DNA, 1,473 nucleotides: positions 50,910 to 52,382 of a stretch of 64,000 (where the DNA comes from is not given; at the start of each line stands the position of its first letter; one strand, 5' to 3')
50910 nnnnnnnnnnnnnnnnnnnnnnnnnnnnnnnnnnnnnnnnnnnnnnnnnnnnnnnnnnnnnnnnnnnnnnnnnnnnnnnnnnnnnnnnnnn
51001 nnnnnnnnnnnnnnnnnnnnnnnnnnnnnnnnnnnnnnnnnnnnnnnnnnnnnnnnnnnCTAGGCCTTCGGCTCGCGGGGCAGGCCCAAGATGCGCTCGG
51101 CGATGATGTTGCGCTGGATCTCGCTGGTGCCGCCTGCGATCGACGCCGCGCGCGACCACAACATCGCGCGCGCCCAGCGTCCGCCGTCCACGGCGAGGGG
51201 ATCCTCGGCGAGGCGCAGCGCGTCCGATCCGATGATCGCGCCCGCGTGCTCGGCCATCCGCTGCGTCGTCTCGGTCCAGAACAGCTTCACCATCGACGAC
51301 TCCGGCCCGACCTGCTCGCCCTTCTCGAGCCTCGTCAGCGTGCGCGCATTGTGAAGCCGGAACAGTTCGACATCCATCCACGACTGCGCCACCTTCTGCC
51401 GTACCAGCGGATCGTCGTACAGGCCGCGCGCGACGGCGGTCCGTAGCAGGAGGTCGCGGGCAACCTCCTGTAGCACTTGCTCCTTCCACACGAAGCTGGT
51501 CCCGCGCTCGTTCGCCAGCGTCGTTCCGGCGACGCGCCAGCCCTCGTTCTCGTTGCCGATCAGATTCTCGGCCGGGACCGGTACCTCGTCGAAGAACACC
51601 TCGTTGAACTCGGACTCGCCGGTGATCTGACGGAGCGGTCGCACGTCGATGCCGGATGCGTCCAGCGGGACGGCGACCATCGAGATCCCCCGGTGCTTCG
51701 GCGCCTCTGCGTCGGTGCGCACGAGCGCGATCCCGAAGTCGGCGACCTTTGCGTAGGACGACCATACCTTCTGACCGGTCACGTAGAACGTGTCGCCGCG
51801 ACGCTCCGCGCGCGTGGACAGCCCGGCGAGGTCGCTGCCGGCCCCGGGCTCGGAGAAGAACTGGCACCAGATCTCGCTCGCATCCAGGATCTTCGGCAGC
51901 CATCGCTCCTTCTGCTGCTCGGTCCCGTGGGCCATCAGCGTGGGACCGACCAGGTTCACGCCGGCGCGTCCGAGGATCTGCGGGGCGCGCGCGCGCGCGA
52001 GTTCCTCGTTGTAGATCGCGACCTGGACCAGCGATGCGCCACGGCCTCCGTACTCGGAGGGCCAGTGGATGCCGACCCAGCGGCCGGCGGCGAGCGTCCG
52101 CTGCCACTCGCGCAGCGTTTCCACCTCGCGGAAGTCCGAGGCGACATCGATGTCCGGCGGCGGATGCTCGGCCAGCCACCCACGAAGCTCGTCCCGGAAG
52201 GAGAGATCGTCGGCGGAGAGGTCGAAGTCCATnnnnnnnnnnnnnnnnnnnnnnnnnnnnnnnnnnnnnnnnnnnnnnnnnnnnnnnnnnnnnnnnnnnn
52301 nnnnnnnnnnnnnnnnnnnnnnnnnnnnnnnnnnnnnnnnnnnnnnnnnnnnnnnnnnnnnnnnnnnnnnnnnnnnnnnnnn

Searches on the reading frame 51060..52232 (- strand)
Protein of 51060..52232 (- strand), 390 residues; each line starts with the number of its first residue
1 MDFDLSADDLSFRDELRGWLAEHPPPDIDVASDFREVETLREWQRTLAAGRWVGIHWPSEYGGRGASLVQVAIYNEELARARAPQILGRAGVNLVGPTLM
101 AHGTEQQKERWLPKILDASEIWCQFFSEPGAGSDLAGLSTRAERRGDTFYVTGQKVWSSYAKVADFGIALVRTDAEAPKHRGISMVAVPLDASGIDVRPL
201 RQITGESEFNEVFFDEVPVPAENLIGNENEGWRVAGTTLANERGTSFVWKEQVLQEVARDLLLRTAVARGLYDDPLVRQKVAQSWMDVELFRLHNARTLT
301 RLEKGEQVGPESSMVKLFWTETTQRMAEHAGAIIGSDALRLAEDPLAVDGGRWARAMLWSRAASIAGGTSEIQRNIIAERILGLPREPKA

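Call 27: find_encoding_contigs(protein=window:51060-52232:-, flank=10000, max_places=1)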
Protein window:51060-52232:- (390 aa): 4 contigs read that carry it; 1 place shown.
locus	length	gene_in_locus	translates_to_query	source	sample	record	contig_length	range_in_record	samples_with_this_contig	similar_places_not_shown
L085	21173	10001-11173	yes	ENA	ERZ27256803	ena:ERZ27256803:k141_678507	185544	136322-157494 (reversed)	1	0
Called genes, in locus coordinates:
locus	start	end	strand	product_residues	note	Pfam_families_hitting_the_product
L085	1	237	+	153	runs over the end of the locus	-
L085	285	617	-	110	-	-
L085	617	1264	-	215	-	-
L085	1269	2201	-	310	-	PF00248:Aldo_ket_red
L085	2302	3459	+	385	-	PF22691:Thiolase_C_1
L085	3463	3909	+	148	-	PF12172:zf-ChsH2 (weak), PF01796:OB_ChsH2_C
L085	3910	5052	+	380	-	PF02771:Acyl-CoA_dh_N, PF02770:Acyl-CoA_dh_M, PF00441:Acyl-CoA_dh_1, PF08028:Acyl-CoA_dh_2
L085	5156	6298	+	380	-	PF02771:Acyl-CoA_dh_N, PF02770:Acyl-CoA_dh_M, PF00441:Acyl-CoA_dh_1, PF08028:Acyl-CoA_dh_2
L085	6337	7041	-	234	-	PF03575:Peptidase_S51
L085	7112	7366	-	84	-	-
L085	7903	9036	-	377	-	PF04909:Amidohydro_2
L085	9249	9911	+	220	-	-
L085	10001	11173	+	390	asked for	PF02771:Acyl-CoA_dh_N, PF02770:Acyl-CoA_dh_M, PF00441:Acyl-CoA_dh_1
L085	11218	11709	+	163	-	PF19502:DUF6036 (weak)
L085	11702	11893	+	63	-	-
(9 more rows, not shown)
